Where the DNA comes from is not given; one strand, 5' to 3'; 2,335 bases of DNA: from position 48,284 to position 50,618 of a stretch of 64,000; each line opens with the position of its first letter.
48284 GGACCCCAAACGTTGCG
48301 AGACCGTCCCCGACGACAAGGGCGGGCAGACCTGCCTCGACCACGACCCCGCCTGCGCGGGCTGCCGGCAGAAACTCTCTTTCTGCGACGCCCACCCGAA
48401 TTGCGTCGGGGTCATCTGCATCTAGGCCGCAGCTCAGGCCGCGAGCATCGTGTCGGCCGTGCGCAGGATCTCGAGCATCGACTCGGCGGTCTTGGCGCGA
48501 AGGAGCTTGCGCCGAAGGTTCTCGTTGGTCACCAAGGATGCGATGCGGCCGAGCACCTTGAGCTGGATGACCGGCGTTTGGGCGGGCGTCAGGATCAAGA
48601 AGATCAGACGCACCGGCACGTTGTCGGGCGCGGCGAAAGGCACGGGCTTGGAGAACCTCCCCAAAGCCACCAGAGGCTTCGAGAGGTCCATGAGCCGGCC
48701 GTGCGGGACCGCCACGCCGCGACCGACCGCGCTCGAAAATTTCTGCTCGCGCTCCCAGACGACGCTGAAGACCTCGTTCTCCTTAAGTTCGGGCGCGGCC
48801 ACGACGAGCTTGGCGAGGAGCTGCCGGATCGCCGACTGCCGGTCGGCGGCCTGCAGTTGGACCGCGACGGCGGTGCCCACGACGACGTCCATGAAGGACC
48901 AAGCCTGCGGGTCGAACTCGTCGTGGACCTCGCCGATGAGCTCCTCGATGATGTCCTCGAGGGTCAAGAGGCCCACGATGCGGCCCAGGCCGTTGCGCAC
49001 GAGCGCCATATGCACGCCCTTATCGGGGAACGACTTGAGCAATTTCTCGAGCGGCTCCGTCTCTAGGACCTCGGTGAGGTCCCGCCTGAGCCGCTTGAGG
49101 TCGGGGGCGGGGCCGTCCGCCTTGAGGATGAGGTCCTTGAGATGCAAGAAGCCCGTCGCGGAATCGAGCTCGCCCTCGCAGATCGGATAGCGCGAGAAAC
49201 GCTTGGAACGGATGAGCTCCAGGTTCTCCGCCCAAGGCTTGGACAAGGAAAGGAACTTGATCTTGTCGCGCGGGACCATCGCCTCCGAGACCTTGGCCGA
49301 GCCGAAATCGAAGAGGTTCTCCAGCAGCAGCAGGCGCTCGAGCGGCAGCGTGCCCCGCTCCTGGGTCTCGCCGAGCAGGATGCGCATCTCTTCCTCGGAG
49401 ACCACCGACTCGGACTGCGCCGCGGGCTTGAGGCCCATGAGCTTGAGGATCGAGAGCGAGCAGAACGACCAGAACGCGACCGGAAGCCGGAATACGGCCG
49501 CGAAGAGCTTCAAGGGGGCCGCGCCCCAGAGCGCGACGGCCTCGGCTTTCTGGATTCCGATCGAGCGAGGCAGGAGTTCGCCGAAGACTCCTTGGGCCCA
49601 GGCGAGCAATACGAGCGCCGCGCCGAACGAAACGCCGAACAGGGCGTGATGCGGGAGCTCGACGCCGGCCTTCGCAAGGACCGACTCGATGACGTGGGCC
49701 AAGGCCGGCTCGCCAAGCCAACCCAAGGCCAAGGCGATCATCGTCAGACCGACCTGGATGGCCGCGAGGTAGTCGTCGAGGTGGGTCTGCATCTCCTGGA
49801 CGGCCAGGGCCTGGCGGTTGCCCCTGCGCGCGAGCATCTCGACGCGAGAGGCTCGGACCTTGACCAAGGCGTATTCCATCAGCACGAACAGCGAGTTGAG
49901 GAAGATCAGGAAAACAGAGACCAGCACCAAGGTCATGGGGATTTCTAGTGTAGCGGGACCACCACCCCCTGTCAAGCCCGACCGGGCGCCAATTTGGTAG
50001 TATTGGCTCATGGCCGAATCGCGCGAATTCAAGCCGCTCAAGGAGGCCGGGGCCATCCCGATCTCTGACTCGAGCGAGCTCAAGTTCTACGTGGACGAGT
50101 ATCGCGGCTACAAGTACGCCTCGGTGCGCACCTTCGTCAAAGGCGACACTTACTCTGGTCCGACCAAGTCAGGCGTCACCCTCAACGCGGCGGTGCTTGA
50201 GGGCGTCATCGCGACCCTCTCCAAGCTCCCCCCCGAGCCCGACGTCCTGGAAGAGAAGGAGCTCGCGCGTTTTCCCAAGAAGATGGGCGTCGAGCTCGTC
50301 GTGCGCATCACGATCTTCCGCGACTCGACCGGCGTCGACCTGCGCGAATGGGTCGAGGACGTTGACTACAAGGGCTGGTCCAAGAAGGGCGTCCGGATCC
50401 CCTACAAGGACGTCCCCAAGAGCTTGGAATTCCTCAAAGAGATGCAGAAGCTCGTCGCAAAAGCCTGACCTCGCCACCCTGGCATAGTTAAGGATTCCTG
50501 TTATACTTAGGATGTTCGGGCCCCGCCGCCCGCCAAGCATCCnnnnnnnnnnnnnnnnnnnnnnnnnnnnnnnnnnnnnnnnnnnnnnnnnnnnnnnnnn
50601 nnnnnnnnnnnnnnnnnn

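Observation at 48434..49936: CNNM/CorC-type ion transporter in which the CorC_HlyC tail is replaced by a PTS EIIA(Ntr) domain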

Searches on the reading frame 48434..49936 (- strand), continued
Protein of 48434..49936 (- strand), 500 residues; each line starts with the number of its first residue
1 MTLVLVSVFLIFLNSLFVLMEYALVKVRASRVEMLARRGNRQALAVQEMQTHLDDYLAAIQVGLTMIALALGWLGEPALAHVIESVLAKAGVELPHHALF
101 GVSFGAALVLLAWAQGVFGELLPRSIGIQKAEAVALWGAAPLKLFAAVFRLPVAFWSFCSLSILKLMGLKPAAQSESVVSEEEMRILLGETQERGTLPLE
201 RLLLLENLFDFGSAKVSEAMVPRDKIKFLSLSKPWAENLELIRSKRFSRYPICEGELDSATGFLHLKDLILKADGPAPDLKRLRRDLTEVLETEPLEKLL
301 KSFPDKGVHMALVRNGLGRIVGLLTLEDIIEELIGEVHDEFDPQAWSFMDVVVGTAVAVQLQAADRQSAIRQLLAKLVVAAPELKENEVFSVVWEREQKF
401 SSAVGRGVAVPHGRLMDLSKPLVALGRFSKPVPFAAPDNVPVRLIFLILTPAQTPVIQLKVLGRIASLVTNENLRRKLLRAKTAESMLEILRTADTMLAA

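Call 67: list_cluster_members(proteins=[P0329, P0350, P0336, P0375, P0412, P0425, P0428, P0381, P0347, P0359])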
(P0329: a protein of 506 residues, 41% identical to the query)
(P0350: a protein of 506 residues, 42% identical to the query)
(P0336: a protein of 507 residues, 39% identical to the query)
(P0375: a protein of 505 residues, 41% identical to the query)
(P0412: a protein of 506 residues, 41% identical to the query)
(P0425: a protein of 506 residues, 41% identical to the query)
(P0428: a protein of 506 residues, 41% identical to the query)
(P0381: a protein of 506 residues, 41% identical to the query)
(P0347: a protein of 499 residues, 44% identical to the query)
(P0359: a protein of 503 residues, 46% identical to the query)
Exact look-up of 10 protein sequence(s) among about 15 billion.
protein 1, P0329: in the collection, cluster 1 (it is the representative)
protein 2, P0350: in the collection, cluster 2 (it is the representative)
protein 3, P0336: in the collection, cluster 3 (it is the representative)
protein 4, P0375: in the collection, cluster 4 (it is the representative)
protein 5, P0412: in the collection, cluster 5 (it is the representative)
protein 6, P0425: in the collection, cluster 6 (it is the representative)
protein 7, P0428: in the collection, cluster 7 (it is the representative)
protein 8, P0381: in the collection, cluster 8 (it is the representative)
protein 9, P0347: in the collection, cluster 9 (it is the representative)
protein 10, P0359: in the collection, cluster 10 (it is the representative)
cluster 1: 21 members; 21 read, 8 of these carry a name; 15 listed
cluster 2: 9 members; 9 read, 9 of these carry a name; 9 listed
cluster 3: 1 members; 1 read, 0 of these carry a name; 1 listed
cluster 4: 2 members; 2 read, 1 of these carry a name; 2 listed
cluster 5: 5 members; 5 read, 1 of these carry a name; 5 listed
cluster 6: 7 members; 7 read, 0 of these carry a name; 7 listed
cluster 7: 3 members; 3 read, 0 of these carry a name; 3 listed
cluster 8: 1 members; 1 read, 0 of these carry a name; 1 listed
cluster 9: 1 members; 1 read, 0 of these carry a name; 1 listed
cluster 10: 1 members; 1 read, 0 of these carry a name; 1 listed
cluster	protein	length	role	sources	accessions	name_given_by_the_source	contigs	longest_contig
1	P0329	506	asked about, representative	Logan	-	-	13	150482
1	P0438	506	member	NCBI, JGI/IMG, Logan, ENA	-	CBS domain containing-hemolysin-like protein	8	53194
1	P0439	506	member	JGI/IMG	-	CBS domain containing-hemolysin-like protein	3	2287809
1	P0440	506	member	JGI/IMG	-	CBS domain containing-hemolysin-like protein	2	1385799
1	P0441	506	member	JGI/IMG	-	CBS domain containing-hemolysin-like protein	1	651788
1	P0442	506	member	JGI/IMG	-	CBS domain containing-hemolysin-like protein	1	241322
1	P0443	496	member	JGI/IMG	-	CBS domain containing-hemolysin-like protein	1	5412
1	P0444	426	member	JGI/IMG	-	CBS domain containing-hemolysin-like protein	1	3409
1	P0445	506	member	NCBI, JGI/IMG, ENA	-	CBS domain containing-hemolysin-like protein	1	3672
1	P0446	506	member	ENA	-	-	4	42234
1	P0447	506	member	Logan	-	-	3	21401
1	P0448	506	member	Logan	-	-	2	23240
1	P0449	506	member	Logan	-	-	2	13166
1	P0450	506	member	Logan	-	-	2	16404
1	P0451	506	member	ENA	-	-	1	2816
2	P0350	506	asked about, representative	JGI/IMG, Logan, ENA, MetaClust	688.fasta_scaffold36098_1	CBS domain containing-hemolysin-like protein | \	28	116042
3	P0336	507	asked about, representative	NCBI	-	-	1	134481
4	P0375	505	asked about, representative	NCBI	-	-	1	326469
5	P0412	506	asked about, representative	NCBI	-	-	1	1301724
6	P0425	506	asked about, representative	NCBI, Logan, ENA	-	-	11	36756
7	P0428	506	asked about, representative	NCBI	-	-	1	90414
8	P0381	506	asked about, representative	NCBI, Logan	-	-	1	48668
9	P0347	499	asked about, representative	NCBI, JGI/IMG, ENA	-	-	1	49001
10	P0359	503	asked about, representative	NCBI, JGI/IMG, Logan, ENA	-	-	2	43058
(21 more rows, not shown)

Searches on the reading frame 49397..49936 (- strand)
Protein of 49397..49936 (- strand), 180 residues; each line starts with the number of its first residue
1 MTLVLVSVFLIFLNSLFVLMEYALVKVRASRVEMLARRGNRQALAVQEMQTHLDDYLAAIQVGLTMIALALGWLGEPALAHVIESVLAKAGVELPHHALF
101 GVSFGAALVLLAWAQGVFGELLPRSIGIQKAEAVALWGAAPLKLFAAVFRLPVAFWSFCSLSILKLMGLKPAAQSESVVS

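Call 33: search_solved_structures(query=window:49397-49936:-, max_evalue=1, show_alignments=5)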
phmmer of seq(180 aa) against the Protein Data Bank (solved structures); distinct sequences matched with E-value up to 1: 3.
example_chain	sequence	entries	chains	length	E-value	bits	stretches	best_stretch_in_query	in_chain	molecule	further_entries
7cff_A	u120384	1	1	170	8.2e-06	29.7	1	91-176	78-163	Hemolysin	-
7cfg_A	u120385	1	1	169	9e-06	29.6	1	93-176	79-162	Hemolysin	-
7m1u_A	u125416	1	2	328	0.18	15.6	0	7-153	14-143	Hemolysin, contains CBS domains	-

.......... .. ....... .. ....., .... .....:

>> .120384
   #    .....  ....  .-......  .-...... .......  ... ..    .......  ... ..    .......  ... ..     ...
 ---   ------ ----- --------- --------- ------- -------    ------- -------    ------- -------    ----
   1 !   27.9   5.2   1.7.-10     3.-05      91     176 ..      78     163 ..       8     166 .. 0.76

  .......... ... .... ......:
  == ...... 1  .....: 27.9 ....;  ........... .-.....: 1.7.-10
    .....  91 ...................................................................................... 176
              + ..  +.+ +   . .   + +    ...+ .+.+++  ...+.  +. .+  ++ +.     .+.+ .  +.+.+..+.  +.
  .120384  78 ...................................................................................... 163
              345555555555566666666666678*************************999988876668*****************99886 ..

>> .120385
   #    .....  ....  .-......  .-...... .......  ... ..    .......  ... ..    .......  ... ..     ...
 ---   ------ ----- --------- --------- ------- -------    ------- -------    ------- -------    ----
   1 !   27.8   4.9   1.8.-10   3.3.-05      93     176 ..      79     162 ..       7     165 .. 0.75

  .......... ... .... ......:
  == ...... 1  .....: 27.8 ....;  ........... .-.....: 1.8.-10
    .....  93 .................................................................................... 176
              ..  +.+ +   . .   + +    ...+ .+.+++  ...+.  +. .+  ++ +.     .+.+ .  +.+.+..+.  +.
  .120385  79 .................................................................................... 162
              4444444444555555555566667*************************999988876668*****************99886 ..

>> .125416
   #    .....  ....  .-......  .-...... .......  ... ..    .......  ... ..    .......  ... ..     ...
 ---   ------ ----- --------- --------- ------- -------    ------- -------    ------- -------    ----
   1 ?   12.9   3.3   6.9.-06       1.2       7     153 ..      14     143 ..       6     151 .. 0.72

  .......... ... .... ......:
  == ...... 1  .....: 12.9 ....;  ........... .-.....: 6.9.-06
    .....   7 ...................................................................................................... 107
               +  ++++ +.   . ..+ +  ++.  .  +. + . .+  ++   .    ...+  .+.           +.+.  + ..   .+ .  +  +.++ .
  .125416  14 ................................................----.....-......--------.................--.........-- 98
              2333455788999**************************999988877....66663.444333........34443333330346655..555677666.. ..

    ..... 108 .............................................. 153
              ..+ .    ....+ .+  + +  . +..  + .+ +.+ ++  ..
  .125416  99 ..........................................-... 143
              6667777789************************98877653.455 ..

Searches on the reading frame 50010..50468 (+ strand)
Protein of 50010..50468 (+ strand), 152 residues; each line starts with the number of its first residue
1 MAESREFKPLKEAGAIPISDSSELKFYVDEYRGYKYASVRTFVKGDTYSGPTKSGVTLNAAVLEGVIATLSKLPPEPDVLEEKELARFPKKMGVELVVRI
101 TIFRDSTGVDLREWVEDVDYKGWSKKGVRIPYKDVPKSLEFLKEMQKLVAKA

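Call 8: search_protein_families(library=pfam, proteins=[window:50010-50468:+], max_evalue=0.001)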
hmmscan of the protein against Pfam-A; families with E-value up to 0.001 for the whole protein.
window:50010-50468:+ (152 aa): 1 family
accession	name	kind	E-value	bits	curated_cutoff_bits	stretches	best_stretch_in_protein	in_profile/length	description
PF02229.22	PC4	-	6e-12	45.3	25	2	96-132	7-43/52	Transcriptional Coactivator p15 (PC4)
